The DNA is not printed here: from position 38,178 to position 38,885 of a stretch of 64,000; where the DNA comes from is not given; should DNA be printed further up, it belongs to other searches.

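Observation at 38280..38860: AT-rich lipoprotein gene at the position of the P1 res-mod locus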

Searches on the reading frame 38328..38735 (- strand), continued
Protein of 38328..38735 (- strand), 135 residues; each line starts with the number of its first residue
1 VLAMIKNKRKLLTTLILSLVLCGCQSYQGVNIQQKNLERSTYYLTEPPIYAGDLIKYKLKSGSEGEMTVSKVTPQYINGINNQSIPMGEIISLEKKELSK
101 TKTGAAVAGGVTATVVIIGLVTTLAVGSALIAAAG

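Call 70: find_encoding_contigs(protein=P0005, flank=6000, max_places=3)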
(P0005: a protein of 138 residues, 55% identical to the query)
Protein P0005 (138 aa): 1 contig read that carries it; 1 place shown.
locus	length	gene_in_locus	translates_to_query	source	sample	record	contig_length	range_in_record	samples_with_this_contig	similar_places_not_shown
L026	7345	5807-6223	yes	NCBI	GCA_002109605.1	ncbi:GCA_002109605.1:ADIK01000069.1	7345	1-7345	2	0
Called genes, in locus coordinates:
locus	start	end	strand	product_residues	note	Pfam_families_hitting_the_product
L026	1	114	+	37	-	PF13817:DDE_Tnp_IS66_C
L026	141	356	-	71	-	PF01527:HTH_Tnp_1 (weak), PF13518:HTH_28, PF13384:HTH_23 (faint), PF13551:HTH_29 (weak)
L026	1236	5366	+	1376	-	-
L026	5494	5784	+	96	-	-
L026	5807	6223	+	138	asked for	-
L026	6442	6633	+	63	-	-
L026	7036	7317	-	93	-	-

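Call 71: find_encoding_contigs(protein=P0041, flank=8000, max_places=2)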
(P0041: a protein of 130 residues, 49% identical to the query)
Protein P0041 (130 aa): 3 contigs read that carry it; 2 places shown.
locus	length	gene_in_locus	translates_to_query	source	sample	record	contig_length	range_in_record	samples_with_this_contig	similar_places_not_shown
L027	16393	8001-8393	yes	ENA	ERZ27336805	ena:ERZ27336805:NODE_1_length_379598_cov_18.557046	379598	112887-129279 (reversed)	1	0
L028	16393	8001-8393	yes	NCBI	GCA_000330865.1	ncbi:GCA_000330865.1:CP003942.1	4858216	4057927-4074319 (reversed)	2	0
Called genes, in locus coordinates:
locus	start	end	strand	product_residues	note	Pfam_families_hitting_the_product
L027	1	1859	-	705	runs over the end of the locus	PF18668:Tail_spike_N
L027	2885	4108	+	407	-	PF05231:MASE1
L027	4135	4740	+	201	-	PF00072:Response_reg, PF00196:GerE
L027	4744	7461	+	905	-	PF00989:PAS (weak), PF08448:PAS_4 (weak), PF00512:HisKA, PF02518:HATPase_c, PF00072:Response_reg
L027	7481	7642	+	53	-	-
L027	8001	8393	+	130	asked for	-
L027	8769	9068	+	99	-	PF01527:HTH_Tnp_1 (weak)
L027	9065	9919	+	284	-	PF00665:rve, PF13683:rve_3, PF13333:rve_2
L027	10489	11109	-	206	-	PF13462:Thioredoxin_4, PF01323:DSBA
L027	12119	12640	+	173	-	-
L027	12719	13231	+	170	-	PF11356:T2SSC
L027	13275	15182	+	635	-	PF21305:type_II_gspD_N0, PF03958:Secretin_N, PF00263:Secretin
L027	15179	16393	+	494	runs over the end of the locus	PF22341:GSPE_N1E, PF00437:T2SSE, PF13191:AAA_16 (faint), PF13401:AAA_22 (faint)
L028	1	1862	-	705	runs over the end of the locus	PF18668:Tail_spike_N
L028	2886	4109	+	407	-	PF05231:MASE1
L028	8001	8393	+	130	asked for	-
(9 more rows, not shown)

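Call 72: search_protein_families(library=pfam, proteins=[L026:1236-5366:+, L026:5494-5784:+, L026:6442-6633:+, L026:7036-7317:-], max_evalue=0.1)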
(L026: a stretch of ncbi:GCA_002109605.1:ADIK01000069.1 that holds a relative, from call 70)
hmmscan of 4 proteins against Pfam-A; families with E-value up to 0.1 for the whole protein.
L026:1236-5366:+ (1376 aa): 6 families
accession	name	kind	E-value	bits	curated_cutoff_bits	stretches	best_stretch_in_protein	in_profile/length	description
PF03797.25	Autotransporter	-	9.6e-41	140.6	26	1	1095-1354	1-254/255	Autotransporter beta-domain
PF18883.6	AC_1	-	4.8e-24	85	27.1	1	891-991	11-114/114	Autochaperone Domain Type 1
PF13018.11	ESPR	-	1.1e-12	48.6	25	1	14-60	1-49/50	Extended Signal Peptide of Type V secretion system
PF22364.1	VID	-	1.9e-10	40.9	27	1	697-755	2-63/64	VirG insertion domain (VID)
PF12951.13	PATR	-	1.8e-07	31.5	27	1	798-826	1-29/30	Passenger-associated-transport-repeat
PF03212.20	Pertactin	-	3.8e-06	27.3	22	1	917-1007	35-120/121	Pertactin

L026:5494-5784:+ (96 aa): 1 family
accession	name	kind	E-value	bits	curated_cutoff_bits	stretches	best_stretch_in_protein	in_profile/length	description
PF10796.14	Anti-adapt_IraP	-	0.089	13.9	23.2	0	21-89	21-82/86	Sigma-S stabilisation anti-adaptor protein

L026:6442-6633:+ (63 aa): 1 family
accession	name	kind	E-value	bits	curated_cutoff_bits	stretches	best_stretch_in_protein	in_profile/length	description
PF01527.26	HTH_Tnp_1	-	0.07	13.8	24.1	1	2-33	44-74/75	Transposase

L026:7036-7317:- (93 aa): 0 families

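Call 85: fold_search(model_id=the predicted structure, library=pdb)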
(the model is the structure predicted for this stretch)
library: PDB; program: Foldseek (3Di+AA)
matches with E <= 10: 937; with E <= 0.001: 0
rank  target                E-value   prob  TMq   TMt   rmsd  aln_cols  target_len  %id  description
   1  5gl6_A                5.0e-02  0.97  0.31  0.25  18.5       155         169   10  Msmeg rimP (released 2017-07-12)
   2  7sxi_MODEL_1_A        2.2e-01  0.82  0.30  0.45   7.5        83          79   11  Solution Structure of Sds3 Capped Tudor Domain (released 2022-01-19)
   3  7ur7                  3.2e-01  0.97  0.30  0.57   3.0        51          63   16  17_bp_sh3, a small beta-barrel de novo designed protein (released 2023-03-22)
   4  4pjo_c                3.2e-01  0.72  0.19  0.28   9.6        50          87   16  Minimal U1 snRNP (released 2014-12-31)
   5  7zs2                  3.3e-01  0.99  0.32  0.16   3.4        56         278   18  Diheme cytochrome c Kustd1711 from Kuenenia stuttgartiensis, M292H mutant (released 2023-05-17)
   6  3m4g_G                3.7e-01  0.99  0.32  0.59   2.3        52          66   13  H57A HFQ from Pseudomonas Aeruginosa (released 2010-07-28)
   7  3qhs_H                3.9e-01  0.99  0.32  0.59   1.8        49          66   12  Crystal structure of full-length Hfq from Escherichia coli (released 2011-05-18)
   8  4v2s_D                4.1e-01  0.99  0.33  0.58   1.6        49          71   12  Crystal structure of Hfq in complex with the sRNA RydC (released 2015-01-14)
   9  5nrl_d                4.1e-01  0.85  0.25  0.39   7.8        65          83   11  Structure of a pre-catalytic spliceosome (released 2017-05-31)
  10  8ro0_g                4.4e-01  0.87  0.27  0.43   7.2        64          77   14  Structure of the C. elegans Intron Lariat Spliceosome primed for disassembly (ILS') (released 2024-08-07)
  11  3gib_C                4.9e-01  0.99  0.30  0.61   1.4        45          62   13  Crystal Structure of the Complex of the E. coli Hfq with Poly(A) (released 2009-11-17)
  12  5dy9_B                4.9e-01  0.99  0.30  0.65   2.1        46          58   24  Y68T Hfq from Methanococcus jannaschii in complex with AMP (released 2016-09-28)
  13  3qhs_B                4.9e-01  0.99  0.32  0.58   1.7        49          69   12  Crystal structure of full-length Hfq from Escherichia coli (released 2011-05-18)
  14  3m4g_J                4.9e-01  0.99  0.32  0.58   2.0        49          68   12  H57A HFQ from Pseudomonas Aeruginosa (released 2010-07-28)
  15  6tfl_A                4.9e-01  0.97  0.27  0.53   2.6        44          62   16  Lsm protein (SmAP) from Halobacterium salinarum (released 2020-11-25)
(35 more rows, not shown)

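Call 98: find_related_loci(query=A2, collection=viral_contigs, flank=6000)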
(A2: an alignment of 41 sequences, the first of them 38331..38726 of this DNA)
Query A2 (132 aa) in viral_contigs; peptide patterns used: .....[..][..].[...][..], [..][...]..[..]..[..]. (x = any residue, [..] = any of these).
29 stretches matched a pattern; 5 encode a relative of the query (tblastn E <= 1e-3); 4 distinct loci.
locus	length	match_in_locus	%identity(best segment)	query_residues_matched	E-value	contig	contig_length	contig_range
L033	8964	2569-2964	100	1-132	5e-84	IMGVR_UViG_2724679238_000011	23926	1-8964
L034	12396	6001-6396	96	1-132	6e-81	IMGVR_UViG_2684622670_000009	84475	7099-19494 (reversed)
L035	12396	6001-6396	100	1-132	5e-84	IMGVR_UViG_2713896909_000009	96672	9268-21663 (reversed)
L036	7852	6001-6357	38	1-117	6e-24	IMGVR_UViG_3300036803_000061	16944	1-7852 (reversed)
